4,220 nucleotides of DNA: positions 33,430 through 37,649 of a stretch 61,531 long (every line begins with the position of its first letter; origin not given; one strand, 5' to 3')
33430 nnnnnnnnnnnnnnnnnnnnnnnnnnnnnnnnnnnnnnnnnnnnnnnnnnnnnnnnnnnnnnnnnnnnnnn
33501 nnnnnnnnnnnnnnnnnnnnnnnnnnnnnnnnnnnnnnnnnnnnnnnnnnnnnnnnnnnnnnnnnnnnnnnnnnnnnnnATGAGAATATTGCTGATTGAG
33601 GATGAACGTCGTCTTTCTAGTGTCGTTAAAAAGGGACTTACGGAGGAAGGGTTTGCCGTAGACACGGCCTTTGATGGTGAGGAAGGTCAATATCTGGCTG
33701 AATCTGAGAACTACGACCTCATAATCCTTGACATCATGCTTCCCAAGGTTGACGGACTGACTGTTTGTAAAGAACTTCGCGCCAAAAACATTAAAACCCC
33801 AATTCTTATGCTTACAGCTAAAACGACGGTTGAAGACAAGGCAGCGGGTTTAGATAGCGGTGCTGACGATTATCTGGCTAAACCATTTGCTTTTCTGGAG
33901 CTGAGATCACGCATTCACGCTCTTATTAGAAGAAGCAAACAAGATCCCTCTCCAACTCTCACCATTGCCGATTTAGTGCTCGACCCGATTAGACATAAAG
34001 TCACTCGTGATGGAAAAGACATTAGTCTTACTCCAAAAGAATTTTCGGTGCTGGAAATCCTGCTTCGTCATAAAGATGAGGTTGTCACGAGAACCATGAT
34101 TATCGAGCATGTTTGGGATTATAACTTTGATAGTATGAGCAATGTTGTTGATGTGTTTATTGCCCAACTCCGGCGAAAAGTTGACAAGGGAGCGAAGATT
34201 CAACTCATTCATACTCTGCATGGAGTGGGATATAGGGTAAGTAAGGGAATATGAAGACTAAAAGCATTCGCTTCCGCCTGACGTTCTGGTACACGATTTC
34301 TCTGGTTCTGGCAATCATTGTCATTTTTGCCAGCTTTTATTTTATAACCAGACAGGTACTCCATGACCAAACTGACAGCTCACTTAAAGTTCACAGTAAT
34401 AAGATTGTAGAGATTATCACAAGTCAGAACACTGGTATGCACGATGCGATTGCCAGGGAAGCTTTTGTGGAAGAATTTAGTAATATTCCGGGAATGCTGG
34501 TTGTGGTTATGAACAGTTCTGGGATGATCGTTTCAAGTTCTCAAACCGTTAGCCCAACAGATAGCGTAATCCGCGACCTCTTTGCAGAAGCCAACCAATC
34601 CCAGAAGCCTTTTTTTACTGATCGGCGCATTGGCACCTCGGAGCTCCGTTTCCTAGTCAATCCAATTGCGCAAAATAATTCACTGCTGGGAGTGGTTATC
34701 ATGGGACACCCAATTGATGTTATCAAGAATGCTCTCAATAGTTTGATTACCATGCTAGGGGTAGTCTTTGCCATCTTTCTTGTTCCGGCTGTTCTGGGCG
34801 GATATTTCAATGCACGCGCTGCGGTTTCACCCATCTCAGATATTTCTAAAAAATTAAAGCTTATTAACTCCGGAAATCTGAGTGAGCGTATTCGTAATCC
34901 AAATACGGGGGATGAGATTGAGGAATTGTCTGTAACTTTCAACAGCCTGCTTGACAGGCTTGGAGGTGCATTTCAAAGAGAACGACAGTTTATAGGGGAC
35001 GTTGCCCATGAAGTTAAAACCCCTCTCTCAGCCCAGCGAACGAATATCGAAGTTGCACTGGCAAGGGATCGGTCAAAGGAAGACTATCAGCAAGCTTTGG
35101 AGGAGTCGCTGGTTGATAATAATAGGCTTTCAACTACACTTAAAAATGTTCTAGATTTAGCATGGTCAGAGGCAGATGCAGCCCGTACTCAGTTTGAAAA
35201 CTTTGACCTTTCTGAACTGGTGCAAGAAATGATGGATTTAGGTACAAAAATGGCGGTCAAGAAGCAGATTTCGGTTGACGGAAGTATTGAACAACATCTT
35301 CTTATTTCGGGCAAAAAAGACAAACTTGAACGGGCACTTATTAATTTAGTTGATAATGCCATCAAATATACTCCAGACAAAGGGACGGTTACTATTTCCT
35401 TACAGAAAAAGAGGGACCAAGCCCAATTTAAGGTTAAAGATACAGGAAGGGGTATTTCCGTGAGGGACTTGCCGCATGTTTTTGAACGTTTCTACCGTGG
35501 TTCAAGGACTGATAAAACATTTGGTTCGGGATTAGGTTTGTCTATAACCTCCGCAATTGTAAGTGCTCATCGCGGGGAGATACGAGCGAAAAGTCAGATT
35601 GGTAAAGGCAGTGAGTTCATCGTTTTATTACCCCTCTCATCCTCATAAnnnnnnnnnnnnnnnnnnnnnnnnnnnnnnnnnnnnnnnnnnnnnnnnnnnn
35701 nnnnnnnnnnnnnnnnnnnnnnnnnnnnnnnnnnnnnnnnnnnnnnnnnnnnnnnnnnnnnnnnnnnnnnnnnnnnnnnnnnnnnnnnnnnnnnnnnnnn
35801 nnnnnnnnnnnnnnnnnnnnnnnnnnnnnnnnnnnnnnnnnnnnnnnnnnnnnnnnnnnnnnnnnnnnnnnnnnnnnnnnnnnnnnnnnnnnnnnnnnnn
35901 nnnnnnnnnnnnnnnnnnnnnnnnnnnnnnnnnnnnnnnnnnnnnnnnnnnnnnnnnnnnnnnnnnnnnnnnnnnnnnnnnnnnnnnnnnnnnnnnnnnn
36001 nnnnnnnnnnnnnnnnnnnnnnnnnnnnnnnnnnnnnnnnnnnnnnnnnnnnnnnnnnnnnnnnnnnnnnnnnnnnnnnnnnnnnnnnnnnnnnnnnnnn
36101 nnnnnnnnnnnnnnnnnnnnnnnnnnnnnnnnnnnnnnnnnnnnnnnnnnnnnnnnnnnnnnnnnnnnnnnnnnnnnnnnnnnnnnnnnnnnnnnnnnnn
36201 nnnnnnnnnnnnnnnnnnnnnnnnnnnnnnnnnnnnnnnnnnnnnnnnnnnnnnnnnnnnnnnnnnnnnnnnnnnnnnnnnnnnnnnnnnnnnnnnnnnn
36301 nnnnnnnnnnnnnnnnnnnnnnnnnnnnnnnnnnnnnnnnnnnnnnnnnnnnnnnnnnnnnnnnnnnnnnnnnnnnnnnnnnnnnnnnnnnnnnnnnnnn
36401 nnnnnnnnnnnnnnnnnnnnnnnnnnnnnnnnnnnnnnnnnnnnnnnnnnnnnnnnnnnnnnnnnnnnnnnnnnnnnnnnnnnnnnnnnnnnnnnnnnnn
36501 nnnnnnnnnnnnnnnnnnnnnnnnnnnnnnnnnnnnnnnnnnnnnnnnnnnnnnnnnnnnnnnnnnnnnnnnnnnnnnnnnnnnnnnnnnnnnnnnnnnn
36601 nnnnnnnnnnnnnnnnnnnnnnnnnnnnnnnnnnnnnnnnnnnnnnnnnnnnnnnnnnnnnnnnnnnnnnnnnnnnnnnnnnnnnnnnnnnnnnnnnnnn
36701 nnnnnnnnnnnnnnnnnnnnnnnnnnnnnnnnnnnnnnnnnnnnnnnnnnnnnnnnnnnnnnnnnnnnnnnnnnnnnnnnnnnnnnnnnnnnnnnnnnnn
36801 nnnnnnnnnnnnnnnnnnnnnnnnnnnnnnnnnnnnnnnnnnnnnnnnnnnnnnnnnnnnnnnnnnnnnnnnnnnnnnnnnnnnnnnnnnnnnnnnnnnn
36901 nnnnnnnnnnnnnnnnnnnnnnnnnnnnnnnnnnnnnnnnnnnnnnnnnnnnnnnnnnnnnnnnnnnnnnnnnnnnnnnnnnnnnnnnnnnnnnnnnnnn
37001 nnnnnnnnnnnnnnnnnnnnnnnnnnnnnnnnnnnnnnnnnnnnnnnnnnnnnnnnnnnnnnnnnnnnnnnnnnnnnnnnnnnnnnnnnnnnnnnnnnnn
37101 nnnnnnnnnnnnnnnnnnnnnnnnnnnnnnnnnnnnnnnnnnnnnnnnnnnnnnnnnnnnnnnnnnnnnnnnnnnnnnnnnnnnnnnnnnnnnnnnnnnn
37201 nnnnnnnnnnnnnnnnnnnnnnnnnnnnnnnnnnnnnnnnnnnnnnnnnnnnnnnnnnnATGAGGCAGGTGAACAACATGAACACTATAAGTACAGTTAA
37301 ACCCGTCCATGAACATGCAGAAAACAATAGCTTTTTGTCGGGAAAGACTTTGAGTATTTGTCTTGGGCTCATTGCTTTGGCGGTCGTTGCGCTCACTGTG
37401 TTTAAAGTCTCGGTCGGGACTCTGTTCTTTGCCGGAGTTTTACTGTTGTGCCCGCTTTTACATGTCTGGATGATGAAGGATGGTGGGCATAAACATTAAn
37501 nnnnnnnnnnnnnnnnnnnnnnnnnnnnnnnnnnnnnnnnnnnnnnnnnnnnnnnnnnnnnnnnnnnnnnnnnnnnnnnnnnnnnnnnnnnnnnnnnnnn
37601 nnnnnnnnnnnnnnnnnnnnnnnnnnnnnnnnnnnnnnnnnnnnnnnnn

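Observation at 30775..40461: Seven promoters share a pho-box-like architecture: a self-contained regulon for the island-encoded OmpR-type regulator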

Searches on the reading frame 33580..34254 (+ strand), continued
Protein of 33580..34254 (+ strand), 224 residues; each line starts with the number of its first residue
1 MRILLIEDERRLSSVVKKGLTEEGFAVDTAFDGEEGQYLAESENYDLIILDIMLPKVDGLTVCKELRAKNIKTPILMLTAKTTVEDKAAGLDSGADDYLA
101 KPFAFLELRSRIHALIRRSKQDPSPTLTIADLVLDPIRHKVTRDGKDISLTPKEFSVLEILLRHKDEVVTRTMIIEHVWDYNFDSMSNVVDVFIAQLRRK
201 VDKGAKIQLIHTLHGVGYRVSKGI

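Call 47: find_encoding_contigs(protein=P0084, flank=10000, max_places=1)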
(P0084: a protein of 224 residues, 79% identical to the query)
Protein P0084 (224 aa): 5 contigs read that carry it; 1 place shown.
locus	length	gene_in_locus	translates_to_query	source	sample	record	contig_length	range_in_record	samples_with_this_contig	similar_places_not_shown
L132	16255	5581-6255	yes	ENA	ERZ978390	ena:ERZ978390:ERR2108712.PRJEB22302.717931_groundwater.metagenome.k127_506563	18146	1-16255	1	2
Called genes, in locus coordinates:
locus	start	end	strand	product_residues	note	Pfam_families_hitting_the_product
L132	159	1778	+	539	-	PF07732:Cu-oxidase_3, PF13473:Cupredoxin_1 (faint), PF00394:Cu-oxidase, PF07731:Cu-oxidase_2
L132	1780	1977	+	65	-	-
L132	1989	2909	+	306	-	PF14870:PSII_BNR (faint), PF02012:BNR (faint), PF15902:Sortilin-Vps10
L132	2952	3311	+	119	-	PF13473:Cupredoxin_1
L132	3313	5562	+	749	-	PF00403:HMA, PF00122:E1-E2_ATPase, PF00702:Hydrolase, PF08282:Hydrolase_3 (weak)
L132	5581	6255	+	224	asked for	PF00072:Response_reg, PF00486:Trans_reg_C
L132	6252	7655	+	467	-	PF00672:HAMP, PF00512:HisKA, PF02518:HATPase_c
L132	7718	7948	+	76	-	-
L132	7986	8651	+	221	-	PF04140:ICMT, PF04191:PEMT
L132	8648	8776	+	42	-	-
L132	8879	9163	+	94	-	PF19335:HMBD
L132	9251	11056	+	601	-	PF00403:HMA, PF13386:DsbD_2, PF13473:Cupredoxin_1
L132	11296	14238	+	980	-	PF00403:HMA, PF00122:E1-E2_ATPase, PF00702:Hydrolase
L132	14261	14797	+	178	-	PF07610:DUF1573, PF22544:HYDIN_VesB_CFA65-like_Ig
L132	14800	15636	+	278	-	-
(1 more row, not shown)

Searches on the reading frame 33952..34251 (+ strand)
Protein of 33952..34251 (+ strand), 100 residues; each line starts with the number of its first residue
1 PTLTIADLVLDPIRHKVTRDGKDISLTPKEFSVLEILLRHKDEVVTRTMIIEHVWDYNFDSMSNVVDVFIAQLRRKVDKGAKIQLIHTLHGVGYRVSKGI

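Call 49: search_solved_structures(query=window:33952-34251:+, max_evalue=1e-8, show_alignments=5)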
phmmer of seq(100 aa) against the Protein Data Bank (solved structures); distinct sequences matched with E-value up to 1e-8: 50.
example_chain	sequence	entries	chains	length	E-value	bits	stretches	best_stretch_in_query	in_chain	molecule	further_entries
2jzy_A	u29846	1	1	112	4e-23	84.7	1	3-95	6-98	Transcriptional regulatory protein PcoR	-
2pmu_A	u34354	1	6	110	1.6e-20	76.4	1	3-96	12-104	response regulator PHOP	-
2rv8_A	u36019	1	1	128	2.6e-20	75.7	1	3-96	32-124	DNA-binding response regulator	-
1kgs_A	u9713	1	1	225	2.7e-20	75.7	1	3-95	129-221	DNA BINDING RESPONSE REGULATOR D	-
9ji3_J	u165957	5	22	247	7.6e-20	74.2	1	3-95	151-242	DNA-binding response regulator | Possible two component system response transcriptional positive regulator PhoP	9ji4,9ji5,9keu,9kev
1ys6_A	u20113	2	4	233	7.6e-20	74.2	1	2-95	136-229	Transcriptional regulatory protein prrA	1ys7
3r0j_A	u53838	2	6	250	7.8e-20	74.2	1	3-95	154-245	POSSIBLE TWO COMPONENT SYSTEM RESPONSE TRANSCRIPTIONAL POSITIVE REGULATOR PHOP | Response regulator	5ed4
9ket_J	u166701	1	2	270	9.7e-20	73.9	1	3-95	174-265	Possible two component system response transcriptional positive regulator PhoP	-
2gwr_A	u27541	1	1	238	5.7e-18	68.2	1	3-96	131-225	DNA-binding response regulator mtrA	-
3rjp_A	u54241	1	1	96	4e-17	65.5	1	6-96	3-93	CovR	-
8uvx_B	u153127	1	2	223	5.8e-17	65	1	3-96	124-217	DNA-binding response regulator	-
8uuz_A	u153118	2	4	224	6e-17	64.9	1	3-96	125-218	DNA-binding response regulator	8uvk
6iju_A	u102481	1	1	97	7.7e-17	64.6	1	7-96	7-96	DNA-binding response regulator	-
6kyx_A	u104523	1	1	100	8.5e-17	64.4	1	6-96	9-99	DNA-binding response regulator ArlR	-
6is4_A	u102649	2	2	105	1e-16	64.2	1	6-96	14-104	Response regulator ArlR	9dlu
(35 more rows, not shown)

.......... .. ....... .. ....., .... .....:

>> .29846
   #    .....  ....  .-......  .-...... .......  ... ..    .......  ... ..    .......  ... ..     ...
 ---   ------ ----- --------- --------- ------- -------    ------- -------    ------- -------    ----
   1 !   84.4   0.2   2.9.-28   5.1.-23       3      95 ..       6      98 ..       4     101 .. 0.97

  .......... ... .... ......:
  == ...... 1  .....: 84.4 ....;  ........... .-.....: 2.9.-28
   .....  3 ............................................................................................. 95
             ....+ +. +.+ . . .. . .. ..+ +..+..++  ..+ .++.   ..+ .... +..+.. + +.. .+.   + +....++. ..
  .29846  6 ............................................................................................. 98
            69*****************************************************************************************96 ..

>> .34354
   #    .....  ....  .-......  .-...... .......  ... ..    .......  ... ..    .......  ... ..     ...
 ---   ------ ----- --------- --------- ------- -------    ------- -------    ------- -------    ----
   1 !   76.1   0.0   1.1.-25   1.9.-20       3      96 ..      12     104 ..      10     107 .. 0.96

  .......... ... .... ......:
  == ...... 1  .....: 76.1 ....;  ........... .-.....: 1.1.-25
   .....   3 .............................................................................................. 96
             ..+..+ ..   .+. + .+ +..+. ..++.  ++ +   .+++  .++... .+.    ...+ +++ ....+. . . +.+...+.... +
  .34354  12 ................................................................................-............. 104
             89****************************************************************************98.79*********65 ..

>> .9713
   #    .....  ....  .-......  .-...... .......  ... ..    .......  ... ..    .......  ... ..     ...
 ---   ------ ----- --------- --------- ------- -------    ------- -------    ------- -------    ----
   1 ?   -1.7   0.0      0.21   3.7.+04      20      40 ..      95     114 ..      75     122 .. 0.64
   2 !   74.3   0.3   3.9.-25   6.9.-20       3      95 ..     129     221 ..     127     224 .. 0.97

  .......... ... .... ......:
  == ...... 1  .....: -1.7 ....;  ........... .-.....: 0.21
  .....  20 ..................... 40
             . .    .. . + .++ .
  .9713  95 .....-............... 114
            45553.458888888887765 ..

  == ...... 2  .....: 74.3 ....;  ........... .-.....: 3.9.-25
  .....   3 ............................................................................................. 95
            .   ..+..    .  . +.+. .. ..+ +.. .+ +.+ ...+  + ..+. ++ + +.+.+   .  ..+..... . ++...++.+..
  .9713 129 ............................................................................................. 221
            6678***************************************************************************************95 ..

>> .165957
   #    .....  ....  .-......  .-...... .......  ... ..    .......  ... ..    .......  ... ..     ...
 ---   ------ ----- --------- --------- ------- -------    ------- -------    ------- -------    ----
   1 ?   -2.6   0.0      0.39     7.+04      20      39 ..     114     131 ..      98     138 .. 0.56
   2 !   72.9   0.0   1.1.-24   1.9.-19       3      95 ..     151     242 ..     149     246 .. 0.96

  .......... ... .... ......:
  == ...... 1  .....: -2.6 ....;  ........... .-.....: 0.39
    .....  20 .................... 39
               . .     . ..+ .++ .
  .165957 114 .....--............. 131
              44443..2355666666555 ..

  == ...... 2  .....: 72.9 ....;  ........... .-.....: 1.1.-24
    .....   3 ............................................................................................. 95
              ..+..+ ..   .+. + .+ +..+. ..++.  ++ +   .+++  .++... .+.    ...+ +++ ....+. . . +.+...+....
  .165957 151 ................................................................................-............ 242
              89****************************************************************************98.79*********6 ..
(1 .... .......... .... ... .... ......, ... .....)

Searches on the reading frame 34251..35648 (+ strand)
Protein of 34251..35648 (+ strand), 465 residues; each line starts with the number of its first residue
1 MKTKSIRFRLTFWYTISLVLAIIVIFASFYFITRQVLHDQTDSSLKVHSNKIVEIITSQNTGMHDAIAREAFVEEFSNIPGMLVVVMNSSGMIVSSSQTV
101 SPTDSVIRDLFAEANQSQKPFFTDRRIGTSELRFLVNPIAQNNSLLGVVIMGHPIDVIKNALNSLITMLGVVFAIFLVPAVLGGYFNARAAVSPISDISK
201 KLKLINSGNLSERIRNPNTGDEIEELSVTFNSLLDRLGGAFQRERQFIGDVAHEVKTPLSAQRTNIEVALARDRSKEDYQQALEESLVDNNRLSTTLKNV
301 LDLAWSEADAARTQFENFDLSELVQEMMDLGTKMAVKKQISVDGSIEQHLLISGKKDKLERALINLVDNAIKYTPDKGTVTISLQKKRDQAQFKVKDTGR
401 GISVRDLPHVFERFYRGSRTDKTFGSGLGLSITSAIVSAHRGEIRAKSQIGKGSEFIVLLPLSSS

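Call 7: search_protein_families(library=pfam, proteins=[window:34251-35648:+], max_evalue=0.01)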
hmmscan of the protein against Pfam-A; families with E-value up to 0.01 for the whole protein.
window:34251-35648:+ (465 aa): 5 families
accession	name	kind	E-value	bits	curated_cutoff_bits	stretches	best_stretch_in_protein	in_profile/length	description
PF02518.31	HATPase_c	-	5.9e-31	107.6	26.4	1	355-463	2-110/111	Histidine kinase-, DNA gyrase B-, and HSP90-like ATPase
PF00512.31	HisKA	-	4.2e-12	46.4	26.9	1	244-308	2-65/66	His Kinase A (phospho-acceptor) domain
PF00672.30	HAMP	-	1.3e-08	35.4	25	1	187-237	2-51/53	HAMP domain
PF13589.12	HATPase_c_3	-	5.2e-06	27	25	1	359-423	3-69/137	Histidine kinase-, DNA gyrase B-, and HSP90-like ATPase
PF13581.12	HATPase_c_2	-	0.0013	19.1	27.4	1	360-440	33-112/127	Histidine kinase-like ATPase domain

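Call 19: search_protein_families(library=ncbifam, proteins=[window:34251-35648:+], max_evalue=0.00001)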
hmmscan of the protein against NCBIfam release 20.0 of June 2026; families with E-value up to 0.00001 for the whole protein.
window:34251-35648:+ (465 aa): 80 families (the best 25 are shown)
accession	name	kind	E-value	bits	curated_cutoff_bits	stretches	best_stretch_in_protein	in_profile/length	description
TIGR01386.1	cztS_silS_copS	subfamily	7.9e-77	259.2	292.55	1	5-459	3-455/457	heavy metal sensor histidine kinase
NF033092.0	HK_WalK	equivalog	1.6e-55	188.8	725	2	243-462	371-594/594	cell wall metabolism sensor histidine kinase WalK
NF041735.1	hist_kin_RppB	equivalog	2.6e-55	188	400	1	240-461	212-438/438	two-component system sensor histidine kinase RppB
NF046044.1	PnpS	equivalog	5.3e-55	187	400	1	245-461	171-390/390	two-component system histidine kinase PnpS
NF007345.0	PRK09835.1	subfamily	1.5e-52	178.8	423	1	5-461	11-479/482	Cu(+)/Ag(+) sensor histidine kinase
TIGR02966.1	phoR_proteo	equivalog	4.8e-52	177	334.2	1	245-458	115-331/333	phosphate regulon sensor histidine kinase PhoR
NF045903.1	CuHisKinLciSLeg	equivalog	1.7e-46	159.2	700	1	181-460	76-356/357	copper-responsive two-component system sensor histidine kinase LciS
NF008312.0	PRK11100.1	equivalog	2.2e-46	158.7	356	1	132-460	147-472/477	two-component system sensor histidine kinase CreC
NF040691.1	MtrAB_MtrB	equivalog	2e-42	145.9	450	1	152-463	173-493/507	MtrAB system histidine kinase MtrB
NF052314.1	T9SS_HK_PorY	subfamily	3.7e-42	144.9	350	1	11-444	7-403/418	PorY family sensor histidine kinase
NF007007.0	PRK09470.1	equivalog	3.7e-42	144.8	486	1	9-464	16-461/463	envelope stress sensor histidine kinase CpxA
NF012163.2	BaeS_SmeS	equivalog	9.2e-42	143.5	500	1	167-448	164-444/457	sensor histidine kinase efflux regulator BaeS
NF007837.0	PRK10549.1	equivalog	6e-41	140.6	603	1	174-463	171-459/466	envelope stress sensor histidine kinase BaeS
NF045911.1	TCSHisKinNblS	equivalog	3.7e-40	137.9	1000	2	245-459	389-617/621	two-component system sensor histidine kinase NblS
NF041210.1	his_kin_PieS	equivalog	1.4e-39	136.5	850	1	9-463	8-471/474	two component system sensor histidine kinase PieS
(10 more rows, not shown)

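Call 57: search_solved_structures(query=window:34251-35648:+, max_evalue=0.00001, show_alignments=0)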
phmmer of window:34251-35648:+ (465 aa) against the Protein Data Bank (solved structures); distinct sequences matched with E-value up to 0.00001: 55.
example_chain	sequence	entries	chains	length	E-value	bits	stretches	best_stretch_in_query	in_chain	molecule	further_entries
7zp0_A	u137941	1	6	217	3.5e-28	102.2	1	249-461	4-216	Sensor protein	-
4i5s_A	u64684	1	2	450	6.7e-28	101.2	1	243-463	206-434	Putative histidine kinase CovS; VicK-like protein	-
8u4x_A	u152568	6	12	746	2.2e-27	99.5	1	282-462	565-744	histidine kinase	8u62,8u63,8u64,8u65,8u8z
9epn_A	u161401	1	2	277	2e-25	93.1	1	196-461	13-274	Sensor histidine kinase HprS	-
5c93_A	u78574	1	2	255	5.5e-25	91.7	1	244-462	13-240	Histidine kinase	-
4u7n_A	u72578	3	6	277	5.7e-25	91.6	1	244-462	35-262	Histidine protein kinase sensor protein | Histidine kinase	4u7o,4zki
6paj_A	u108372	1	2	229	1.2e-24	90.6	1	242-461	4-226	Sensor protein SrrB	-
5uht_A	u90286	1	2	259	3.3e-23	85.8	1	228-462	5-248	Sensor histidine kinase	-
4q20_A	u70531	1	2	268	3.4e-23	85.7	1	237-462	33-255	Sensor protein DivL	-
3dge_A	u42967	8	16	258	3.5e-23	85.7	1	228-462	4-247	Sensor protein | Histidine kinase | Sensor histidine kinase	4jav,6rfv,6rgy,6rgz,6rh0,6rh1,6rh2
2c2a_A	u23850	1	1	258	3.6e-23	85.7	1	228-462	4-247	SENSOR HISTIDINE KINASE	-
4jas_A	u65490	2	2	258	1.2e-22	84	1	228-462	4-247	Histidine kinase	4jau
6azr_A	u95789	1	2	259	1.7e-22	83.5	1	228-462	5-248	Sensor histidine kinase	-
6rh7_A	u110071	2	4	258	8.7e-22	81.1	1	228-462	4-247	Sensor histidine kinase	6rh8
4biu_A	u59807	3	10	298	1.1e-19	74.2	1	207-462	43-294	SENSOR PROTEIN CPXA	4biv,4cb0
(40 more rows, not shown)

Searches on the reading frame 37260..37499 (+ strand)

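Call 8: search_protein_families(library=pfam, proteins=[window:37260-37499:+], max_evalue=0.01)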
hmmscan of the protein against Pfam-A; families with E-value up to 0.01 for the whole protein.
window:37260-37499:+ (79 aa): 1 family
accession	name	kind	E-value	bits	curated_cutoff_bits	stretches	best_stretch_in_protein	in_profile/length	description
PF11666.13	DUF2933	-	0.0046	17.5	21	1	60-78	27-46/52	Protein of unknown function (DUF2933)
